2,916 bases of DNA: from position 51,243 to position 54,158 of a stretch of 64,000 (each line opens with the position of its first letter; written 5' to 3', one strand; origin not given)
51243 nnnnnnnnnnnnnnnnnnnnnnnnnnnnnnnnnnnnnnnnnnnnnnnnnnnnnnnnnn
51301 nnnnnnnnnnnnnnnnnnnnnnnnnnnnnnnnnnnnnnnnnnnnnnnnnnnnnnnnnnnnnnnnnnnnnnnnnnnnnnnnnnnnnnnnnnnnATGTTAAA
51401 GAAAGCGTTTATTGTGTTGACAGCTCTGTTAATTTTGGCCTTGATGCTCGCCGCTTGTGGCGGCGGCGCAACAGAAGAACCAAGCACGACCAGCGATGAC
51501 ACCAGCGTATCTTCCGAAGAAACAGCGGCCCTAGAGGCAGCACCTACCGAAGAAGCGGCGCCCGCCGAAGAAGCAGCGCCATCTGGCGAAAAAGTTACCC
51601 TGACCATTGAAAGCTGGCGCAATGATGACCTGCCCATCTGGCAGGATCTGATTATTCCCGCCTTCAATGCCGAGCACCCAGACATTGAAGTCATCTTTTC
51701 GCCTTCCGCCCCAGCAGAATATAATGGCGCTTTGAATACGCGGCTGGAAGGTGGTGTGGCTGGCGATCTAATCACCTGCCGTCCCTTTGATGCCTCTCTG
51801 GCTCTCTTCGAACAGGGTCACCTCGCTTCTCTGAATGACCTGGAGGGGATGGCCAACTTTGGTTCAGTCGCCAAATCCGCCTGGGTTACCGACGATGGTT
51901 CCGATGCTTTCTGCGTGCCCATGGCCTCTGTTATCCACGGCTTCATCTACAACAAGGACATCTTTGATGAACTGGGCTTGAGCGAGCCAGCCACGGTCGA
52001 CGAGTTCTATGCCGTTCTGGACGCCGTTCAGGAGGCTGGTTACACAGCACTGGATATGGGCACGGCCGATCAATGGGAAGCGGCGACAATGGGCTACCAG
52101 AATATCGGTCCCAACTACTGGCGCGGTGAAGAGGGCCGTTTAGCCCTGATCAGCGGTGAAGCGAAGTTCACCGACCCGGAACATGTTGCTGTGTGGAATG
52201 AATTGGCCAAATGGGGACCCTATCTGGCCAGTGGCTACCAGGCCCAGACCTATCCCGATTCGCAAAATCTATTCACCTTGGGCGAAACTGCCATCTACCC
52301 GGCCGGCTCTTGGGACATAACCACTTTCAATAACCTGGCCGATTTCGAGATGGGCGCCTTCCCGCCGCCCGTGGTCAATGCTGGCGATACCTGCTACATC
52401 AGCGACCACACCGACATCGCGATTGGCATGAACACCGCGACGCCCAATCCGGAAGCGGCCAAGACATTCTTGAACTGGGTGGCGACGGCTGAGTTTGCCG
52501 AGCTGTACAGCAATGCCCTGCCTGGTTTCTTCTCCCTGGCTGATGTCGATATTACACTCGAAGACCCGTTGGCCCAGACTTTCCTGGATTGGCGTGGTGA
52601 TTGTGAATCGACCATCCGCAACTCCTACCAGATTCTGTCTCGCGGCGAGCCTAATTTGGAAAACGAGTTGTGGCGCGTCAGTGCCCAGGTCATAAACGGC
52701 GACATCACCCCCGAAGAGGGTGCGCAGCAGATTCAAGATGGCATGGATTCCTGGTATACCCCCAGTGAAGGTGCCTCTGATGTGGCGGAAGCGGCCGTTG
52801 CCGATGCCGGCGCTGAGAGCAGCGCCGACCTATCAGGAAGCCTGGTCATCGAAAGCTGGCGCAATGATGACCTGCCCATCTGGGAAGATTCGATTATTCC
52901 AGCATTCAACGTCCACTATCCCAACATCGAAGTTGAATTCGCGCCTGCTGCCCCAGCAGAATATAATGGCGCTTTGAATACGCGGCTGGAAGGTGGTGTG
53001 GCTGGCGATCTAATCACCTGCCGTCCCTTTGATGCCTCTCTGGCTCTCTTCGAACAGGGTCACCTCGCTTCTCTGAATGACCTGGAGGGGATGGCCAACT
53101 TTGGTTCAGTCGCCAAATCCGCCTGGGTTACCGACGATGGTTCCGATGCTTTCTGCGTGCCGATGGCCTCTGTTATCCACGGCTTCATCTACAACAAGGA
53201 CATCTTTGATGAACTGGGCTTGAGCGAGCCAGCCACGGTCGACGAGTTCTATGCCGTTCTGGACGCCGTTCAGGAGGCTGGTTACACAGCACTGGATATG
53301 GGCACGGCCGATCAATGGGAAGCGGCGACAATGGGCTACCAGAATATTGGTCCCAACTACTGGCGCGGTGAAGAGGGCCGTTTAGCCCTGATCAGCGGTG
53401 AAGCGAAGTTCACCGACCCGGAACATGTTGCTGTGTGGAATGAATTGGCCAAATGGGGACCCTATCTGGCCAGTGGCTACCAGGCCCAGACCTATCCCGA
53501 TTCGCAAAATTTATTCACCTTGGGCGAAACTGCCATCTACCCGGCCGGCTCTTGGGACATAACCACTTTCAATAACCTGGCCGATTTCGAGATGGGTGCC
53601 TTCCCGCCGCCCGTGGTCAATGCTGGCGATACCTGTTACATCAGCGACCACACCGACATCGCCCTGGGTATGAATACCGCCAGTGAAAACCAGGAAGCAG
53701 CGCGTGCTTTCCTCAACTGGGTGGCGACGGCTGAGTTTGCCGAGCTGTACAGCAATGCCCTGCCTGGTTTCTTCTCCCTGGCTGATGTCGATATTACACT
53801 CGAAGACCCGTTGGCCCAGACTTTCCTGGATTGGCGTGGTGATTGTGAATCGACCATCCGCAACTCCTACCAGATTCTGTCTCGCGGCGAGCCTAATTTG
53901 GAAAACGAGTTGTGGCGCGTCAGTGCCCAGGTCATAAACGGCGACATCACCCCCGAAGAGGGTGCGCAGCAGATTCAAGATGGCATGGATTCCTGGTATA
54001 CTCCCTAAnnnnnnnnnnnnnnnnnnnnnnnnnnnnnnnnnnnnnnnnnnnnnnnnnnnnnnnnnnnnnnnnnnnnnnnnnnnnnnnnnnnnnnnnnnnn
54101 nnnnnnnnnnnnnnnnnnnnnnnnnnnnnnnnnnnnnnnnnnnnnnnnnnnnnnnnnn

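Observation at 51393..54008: A two-module solute-binding lipoprotein created by a 1242-nt tandem duplication with a mosaic (gene-conversion-like) identity pattern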

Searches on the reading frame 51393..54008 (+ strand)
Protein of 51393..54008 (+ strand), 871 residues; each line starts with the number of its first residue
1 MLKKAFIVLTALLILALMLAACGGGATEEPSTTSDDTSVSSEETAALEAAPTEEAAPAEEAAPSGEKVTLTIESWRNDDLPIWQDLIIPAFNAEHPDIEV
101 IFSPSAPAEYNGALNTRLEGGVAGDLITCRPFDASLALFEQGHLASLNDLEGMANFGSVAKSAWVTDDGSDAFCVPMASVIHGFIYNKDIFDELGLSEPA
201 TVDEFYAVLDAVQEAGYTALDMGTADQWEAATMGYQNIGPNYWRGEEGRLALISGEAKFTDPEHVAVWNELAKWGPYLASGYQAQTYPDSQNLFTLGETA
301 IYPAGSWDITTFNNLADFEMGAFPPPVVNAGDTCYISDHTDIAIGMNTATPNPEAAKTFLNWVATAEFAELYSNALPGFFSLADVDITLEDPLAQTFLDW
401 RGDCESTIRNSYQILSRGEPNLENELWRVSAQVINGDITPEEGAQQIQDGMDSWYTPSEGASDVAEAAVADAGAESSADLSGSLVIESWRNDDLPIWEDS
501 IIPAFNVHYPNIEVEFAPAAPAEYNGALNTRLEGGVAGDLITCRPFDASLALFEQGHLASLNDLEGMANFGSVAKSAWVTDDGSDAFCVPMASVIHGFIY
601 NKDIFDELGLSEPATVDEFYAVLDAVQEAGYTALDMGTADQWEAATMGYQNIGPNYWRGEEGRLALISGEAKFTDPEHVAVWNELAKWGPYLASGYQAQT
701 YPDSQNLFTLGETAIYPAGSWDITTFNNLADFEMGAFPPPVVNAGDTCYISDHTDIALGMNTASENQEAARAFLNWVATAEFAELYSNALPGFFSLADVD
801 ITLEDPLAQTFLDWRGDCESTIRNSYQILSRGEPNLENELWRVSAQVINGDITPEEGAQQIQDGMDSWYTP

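Call 6: search_protein_families(library=pfam, proteins=[window:51393-54008:+], max_evalue=0.01)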
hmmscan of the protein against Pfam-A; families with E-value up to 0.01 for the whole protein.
window:51393-54008:+ (871 aa): 4 families
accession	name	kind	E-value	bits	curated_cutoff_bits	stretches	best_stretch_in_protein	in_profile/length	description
PF13416.11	SBP_bac_8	-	7.2e-56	190.5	27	2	89-373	4-253/279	Bacterial extracellular solute-binding protein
PF01547.30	SBP_bac_1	-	2.4e-55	189.2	26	2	81-367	8-304/307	Bacterial extracellular solute-binding protein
PF13531.11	SBP_bac_11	-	0.00015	22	25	0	741-783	177-218/227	Bacterial extracellular solute-binding protein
PF22746.1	SHOCT-like_DUF2089-C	-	0.0016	18.4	27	0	427-447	4-24/32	SHOCT-like domain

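Call 7: find_homologous_proteins(query=window:51393-54005:+, max_evalue=1e-20)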
Query window:51393-54005:+ (871 aa): 131 proteins with E <= 1e-20 among 8000 candidates; the best 120 are listed.
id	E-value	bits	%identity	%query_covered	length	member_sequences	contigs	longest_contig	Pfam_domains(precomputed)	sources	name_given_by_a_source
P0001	0.0e+0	2152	67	100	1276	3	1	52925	PF05839.17,PF13416.12,PF01547.31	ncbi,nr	ncbi:ABC transporter substrate-binding protein [Anaerolineales bacterium HSG24]|nr:ABC transporter s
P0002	0.0e+0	2017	71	93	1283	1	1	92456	PF13416.12,PF01547.31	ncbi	-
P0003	0.0e+0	1689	87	93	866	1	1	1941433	PF13531.12,PF13416.12,PF01547.31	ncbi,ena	-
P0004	0.0e+0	1679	83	100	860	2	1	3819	PF13416.12,PF01547.31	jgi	jgi:raffinose/stachyose/melibiose transport system substrate-binding protein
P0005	0.0e+0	1589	84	91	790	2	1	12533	PF13416.12,PF01547.31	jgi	jgi:raffinose/stachyose/melibiose transport system substrate-binding protein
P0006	0.0e+0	1589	78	100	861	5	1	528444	PF13416.12,PF01547.31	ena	-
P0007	0.0e+0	1574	78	98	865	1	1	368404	PF01547.31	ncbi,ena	-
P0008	0.0e+0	1532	80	92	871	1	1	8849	PF13416.12,PF01547.31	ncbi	-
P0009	0.0e+0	1521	75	100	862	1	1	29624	PF13416.12,PF01547.31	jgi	jgi:raffinose/stachyose/melibiose transport system substrate-binding protein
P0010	0.0e+0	1486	74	98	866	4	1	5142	PF13416.12,PF22746.2,PF01547.31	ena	-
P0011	0.0e+0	1465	74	100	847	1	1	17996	PF13416.12,PF01547.31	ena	-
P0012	0.0e+0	1457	75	92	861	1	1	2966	PF13416.12,PF01547.31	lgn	-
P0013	0.0e+0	1451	71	100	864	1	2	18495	PF13531.12,PF13416.12,PF01547.31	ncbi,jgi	ncbi:MAG: raffinose/stachyose/melibiose transport system substrate-binding protein [Cellvibrionaceae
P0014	0.0e+0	1450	74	92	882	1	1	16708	PF13416.12,PF01547.31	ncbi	-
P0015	0.0e+0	1437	74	93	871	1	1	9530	PF13416.12,PF01547.31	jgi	jgi:raffinose/stachyose/melibiose transport system substrate-binding protein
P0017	0.0e+0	1420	71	100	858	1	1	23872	PF13416.12,PF01547.31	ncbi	-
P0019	0.0e+0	1397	71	100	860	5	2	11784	PF13531.12,PF13416.12,PF01547.31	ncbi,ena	-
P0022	0.0e+0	1376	67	100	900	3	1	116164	PF13531.12,PF13416.12,PF01547.31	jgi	-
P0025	0.0e+0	1359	71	93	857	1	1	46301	PF13416.12,PF01547.31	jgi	jgi:raffinose/stachyose/melibiose transport system substrate-binding protein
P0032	0.0e+0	1269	63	100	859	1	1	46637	PF13531.12,PF13416.12,PF01547.31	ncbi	-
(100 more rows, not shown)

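Call 16: find_related_loci(query=window:51393-54005:+, collection=genome_contigs, flank=6000)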
Query window:51393-54005:+ (871 aa) in genome_contigs; peptide patterns used: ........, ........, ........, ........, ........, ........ (x = any residue, [..] = any of these).
553 stretches matched a pattern; 361 encode a relative of the query (tblastn E <= 1e-3); the best 80 are kept; 80 distinct loci.
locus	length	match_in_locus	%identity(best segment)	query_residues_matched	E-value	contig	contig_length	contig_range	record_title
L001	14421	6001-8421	87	65-871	0e+0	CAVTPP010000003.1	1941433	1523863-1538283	MAG: uncultured Chloroflexia bacterium isolate MFD03804.bin.2.153 genome assembly, contig: contig_31412, whole genome sh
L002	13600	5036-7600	76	7-871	0e+0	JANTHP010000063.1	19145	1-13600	MAG: Anaerolineae bacterium isolate bin30017 c_000000000362, whole genome shotgun sequence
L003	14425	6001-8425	74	69-871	0e+0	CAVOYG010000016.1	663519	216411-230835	MAG: uncultured Chloroflexia bacterium isolate MFD09964.bin.2.44 genome assembly, contig: contig_26562, whole genome sho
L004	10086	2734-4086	69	1-871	0e+0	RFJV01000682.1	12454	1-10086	MAG: Chloroflexi bacterium isolate J111 k99_963960, whole genome shotgun sequence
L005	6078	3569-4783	73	59-871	0e+0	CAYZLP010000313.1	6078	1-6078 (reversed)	MAG TPA_asm: uncultured Caldilineaceae bacterium isolate binchicken_co176_4 genome assembly, contig: NODE_12251_length_6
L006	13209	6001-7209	70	66-871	0e+0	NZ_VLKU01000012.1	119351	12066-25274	Paracoccus sulfuroxidans strain CGMCC 1.5364 IQ24DRAFT_scaffold00012.12, whole genome shotgun sequence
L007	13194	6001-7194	73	66-871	0e+0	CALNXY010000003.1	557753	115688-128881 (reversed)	MAG: uncultured Caldilineaceae bacterium isolate HOU_bin.0074 genome assembly, contig: contig_6040, whole genome shotgun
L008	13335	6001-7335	63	1-871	0e+0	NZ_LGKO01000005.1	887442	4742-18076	Thermanaerothrix daxensis strain GNS-1 contig_2, whole genome shotgun sequence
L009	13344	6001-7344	63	7-871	0e+0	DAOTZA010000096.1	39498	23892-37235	MAG TPA_asm: Anaerolineales bacterium isolate H38_463 k137_1337078, whole genome shotgun sequence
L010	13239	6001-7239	68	47-871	0e+0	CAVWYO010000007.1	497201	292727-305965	MAG: uncultured Alphaproteobacteria bacterium isolate MFD04944.bin.1.111 genome assembly, contig: contig_39493, whole ge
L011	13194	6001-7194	68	61-871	0e+0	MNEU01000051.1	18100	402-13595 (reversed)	MAG: Armatimonadetes bacterium 13_1_40CM_64_14 13_1_40cm_scaffold_1774, whole genome shotgun sequence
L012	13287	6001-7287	66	44-871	0e+0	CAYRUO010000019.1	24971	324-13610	MAG TPA_asm: uncultured Thermanaerothrix sp. isolate binchicken_co40_18 genome assembly, contig: NODE_1278_length_24971_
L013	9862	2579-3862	66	44-871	0e+0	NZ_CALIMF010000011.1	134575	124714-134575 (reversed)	MAG: uncultured Thermanaerothrix sp. isolate S1_Bin_MAXBIN__187_1_1 c_000000258057, whole genome shotgun sequence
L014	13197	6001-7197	69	62-871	0e+0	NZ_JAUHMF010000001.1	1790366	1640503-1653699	Thermanaerothrix solaris strain 4228-RoL NODE_1, whole genome shotgun sequence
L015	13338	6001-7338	64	17-871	0e+0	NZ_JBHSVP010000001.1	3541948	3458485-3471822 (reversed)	Paracoccus cavernae strain CECT 8482 tig00000001_pilon, whole genome shotgun sequence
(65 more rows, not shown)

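Call 35: predict_structure(alignment_id=A1)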
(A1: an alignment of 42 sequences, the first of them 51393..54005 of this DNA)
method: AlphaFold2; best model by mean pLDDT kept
length: 871 residues; sequences in the alignment: 42
mean_pLDDT: 83.5   pTM: 0.51
mean pLDDT of the five models: 83.5, 81.4, 81.2, 78.5, 77.2
residues with pLDDT >= 90: 379; 70-90: 373; 50-70: 60; < 50: 59
segments of 3 or more residues with pLDDT < 50: 21-64, 240-243, 471-479
pLDDT, mean of each block of 10 residues (from residue 1): 73 70 37 33 30 32 65 85 91 93 82 86 90 87 91 81 79 90 94 96 95 96 71 58 62 85 86 89 84 92 90 93 89 82 92 95 92 92 88 95 78 71 83 89 92 79 64 44 88 85 86 87 81 87 86 93 90 83 89 92 97 96 97 85 73 84 87 92 93 89 91 93 93 95 91 88 93 92 92 89 95 91 64 76 89 95 87 79
secondary structure, 60 per line:
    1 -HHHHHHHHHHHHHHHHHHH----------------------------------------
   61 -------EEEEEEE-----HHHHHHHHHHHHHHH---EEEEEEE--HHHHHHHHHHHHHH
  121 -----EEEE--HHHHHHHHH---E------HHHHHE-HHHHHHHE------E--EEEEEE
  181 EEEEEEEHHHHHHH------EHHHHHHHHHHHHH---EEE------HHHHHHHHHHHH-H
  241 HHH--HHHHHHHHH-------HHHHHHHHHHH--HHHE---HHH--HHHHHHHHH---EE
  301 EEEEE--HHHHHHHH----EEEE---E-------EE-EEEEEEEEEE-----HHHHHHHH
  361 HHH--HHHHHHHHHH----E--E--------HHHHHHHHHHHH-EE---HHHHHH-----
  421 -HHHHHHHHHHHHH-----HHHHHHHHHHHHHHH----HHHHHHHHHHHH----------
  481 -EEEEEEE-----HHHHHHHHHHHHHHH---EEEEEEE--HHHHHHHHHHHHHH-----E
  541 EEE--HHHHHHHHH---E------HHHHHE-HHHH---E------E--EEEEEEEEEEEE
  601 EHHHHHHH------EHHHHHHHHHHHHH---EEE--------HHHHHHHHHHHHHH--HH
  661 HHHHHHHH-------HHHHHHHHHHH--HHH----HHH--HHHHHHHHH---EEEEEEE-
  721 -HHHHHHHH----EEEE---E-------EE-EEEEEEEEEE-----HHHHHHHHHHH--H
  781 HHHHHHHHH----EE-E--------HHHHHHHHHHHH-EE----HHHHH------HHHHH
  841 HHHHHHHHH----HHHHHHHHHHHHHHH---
elements in order (helices of 4 or more, strands of 3 or more residues): H2-20 E68-74 H80-94 E98-104 H107-120 E126-129 H132-140 H151-155 H158-164 E175-187 H188-194 H202-214 E218-220 H227-238 H240-243 H246-254 H262-272 H287-295 E299-305 H308-315 E320-323 E338-347 H353-363 H366-375 H392-403 H410-415 H422-434 H440-454 H459-470 E482-488 H494-508 E512-518 H521-534 E540-543 H546-554 H565-569 H572-575 E589-601 H602-608 H616-628 E632-634 H643-656 H659-668 H676-686 H701-709 E713-719 H722-729 E734-737 E752-761 H767-777 H780-789 H806-817 H825-829 H836-849 H854-868

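Call 39: fold_search(model_id=the predicted structure, library=pdb)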
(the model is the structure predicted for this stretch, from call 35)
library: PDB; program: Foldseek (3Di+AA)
matches with E <= 10: 1432; with E <= 0.001: 1022
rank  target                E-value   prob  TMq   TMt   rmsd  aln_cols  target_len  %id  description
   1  7ehq_A                2.7e-22  1.00  0.38  0.76   4.3       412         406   20  Chitin oligosaccharide binding protein (released 2021-07-07)
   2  7eho_B                1.8e-21  1.00  0.39  0.81   3.7       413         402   19  Chitin oligosaccharide binding protein (released 2021-07-07)
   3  2heu_B                3.0e-21  1.00  0.38  0.81   3.6       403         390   19  Atomic resolution structure of apo-form of RafE from Streptococcus pneumoniae (released 2007-06-05)
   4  2hq0                  7.6e-21  1.00  0.39  0.83   3.5       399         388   20  Structure of RafE from Streptococcus pneumoniae (released 2007-07-31)
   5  7eho_A                8.5e-21  1.00  0.37  0.74   4.4       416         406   20  Chitin oligosaccharide binding protein (released 2021-07-07)
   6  2heu_A                1.2e-20  1.00  0.39  0.82   3.6       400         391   19  Atomic resolution structure of apo-form of RafE from Streptococcus pneumoniae (released 2007-06-05)
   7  7ehu_A                1.2e-20  1.00  0.38  0.75   4.4       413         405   19  Chitin oligosaccharide binding protein (released 2021-07-07)
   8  6pql_B                1.9e-20  1.00  0.37  0.77   4.4       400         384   20  SBP RafE in complex with raffinose (released 2019-10-02)
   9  3quf_A                6.3e-20  1.00  0.38  0.81   3.6       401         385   18  The structure of a family 1 extracellular solute-binding protein from Bifidobacterium longum subsp. infantis (released 2011-05-04)
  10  3quf_B                6.9e-20  1.00  0.38  0.78   3.9       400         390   18  The structure of a family 1 extracellular solute-binding protein from Bifidobacterium longum subsp. infantis (released 2011-05-04)
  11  2i58_A                7.3e-20  1.00  0.37  0.77   4.4       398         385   20  Crystal Structure of RafE from Streptococcus pneumoniae complexed with raffinose (released 2007-08-07)
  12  3oo9_A                1.2e-19  1.00  0.39  0.79   4.1       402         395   19  Crystal structures and biochemical characterization of the bacterial solute receptor AcbH reveal an unprecedented excl (released 2010-12-29)
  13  6pre_A                1.2e-19  1.00  0.37  0.77   4.3       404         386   19  SBP RafE in complex with verbascose (released 2019-10-02)
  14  6pql_A                1.3e-19  1.00  0.37  0.78   4.2       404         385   19  SBP RafE in complex with raffinose (released 2019-10-02)
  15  4zs9_B                1.7e-19  1.00  0.38  0.81   3.6       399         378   19  Raffinose and panose binding protein from Bifidobacterium animalis subsp. lactis Bl-04, bound with raffinose (released 2016-06-29)
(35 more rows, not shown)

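Call 40: find_encoding_contigs(protein=P0022, flank=6000, max_places=1)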
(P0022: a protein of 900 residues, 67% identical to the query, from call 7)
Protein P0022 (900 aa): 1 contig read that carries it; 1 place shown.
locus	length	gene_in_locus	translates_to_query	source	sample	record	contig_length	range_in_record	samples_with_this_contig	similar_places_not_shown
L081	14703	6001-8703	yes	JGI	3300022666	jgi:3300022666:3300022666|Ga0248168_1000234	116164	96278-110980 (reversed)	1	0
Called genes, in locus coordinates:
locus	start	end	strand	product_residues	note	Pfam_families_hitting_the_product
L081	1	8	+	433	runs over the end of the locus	PF00155:Aminotran_1_2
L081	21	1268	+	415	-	PF00108:Thiolase_N, PF02803:Thiolase_C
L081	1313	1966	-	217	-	PF07885:Ion_trans_2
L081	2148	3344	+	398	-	PF01047:MarR (faint), PF12802:MarR_2 (weak), PF00480:ROK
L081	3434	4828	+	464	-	-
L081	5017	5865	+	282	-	PF02585:PIG-L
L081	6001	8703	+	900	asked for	PF01547:SBP_bac_1, PF13416:SBP_bac_8, PF13531:SBP_bac_11 (faint), PF01547:SBP_bac_1, PF13416:SBP_bac_8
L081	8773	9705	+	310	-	PF00528:BPD_transp_1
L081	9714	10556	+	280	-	PF00528:BPD_transp_1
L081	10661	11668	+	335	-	PF01408:GFO_IDH_MocA, PF03447:NAD_binding_3 (faint), PF03807:F420_oxidored (weak), PF22725:GFO_IDH_MocA_C3, PF02894:GFO_IDH_MocA_C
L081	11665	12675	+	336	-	PF01408:GFO_IDH_MocA, PF02894:GFO_IDH_MocA_C, PF22725:GFO_IDH_MocA_C3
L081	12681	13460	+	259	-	PF07090:GATase1_like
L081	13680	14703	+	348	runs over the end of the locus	PF01380:SIS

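Call 41: find_encoding_contigs(protein=P0032, flank=6000, max_places=1)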
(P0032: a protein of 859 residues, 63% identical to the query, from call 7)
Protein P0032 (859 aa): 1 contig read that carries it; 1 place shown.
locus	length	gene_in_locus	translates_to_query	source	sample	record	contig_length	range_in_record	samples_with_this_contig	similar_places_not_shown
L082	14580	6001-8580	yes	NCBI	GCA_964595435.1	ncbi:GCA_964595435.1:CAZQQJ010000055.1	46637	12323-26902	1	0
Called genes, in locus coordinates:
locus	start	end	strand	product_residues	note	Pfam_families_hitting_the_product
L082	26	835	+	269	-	PF00565:SNase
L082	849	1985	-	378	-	PF01208:URO-D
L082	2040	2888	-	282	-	PF02585:PIG-L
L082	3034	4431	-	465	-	-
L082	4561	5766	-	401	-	PF12802:MarR_2 (weak), PF13412:HTH_24 (faint), PF00480:ROK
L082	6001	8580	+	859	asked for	PF01547:SBP_bac_1, PF13416:SBP_bac_8, PF13531:SBP_bac_11 (faint), PF01547:SBP_bac_1, PF13416:SBP_bac_8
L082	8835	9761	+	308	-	PF00528:BPD_transp_1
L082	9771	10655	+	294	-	PF00528:BPD_transp_1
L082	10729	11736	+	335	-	PF01408:GFO_IDH_MocA, PF03807:F420_oxidored (weak), PF22725:GFO_IDH_MocA_C3, PF02894:GFO_IDH_MocA_C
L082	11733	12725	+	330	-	PF01408:GFO_IDH_MocA, PF02894:GFO_IDH_MocA_C, PF22725:GFO_IDH_MocA_C3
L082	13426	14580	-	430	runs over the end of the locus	-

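Call 42: find_encoding_contigs(protein=P0017, flank=6000, max_places=1)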
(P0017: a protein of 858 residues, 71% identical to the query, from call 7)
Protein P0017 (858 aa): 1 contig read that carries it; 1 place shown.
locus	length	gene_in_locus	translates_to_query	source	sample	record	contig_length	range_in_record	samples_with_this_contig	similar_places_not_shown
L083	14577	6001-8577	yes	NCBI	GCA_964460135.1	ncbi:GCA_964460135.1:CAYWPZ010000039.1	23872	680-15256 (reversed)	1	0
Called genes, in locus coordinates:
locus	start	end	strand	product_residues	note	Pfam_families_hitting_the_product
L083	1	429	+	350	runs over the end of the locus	PF01380:SIS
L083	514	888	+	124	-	-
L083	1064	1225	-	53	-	-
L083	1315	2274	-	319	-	PF00248:Aldo_ket_red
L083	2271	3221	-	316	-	PF00056:Ldh_1_N, PF13450:NAD_binding_8 (faint), PF02866:Ldh_1_C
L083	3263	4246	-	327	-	PF00561:Abhydrolase_1, PF12146:Hydrolase_4, PF12697:Abhydrolase_6, PF03096:Ndr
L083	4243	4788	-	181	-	PF07681:DoxX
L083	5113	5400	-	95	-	PF20118:DUF6508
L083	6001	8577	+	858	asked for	PF01547:SBP_bac_1, PF13416:SBP_bac_8, PF01547:SBP_bac_1, PF13416:SBP_bac_8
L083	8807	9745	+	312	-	PF00528:BPD_transp_1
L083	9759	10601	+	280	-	PF00528:BPD_transp_1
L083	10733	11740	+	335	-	PF01408:GFO_IDH_MocA, PF22725:GFO_IDH_MocA_C3, PF02894:GFO_IDH_MocA_C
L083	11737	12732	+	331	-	PF01408:GFO_IDH_MocA, PF02894:GFO_IDH_MocA_C, PF22725:GFO_IDH_MocA_C3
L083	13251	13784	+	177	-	PF00107:ADH_zinc_N, PF13602:ADH_zinc_N_2 (weak)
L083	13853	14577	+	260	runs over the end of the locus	PF07090:GATase1_like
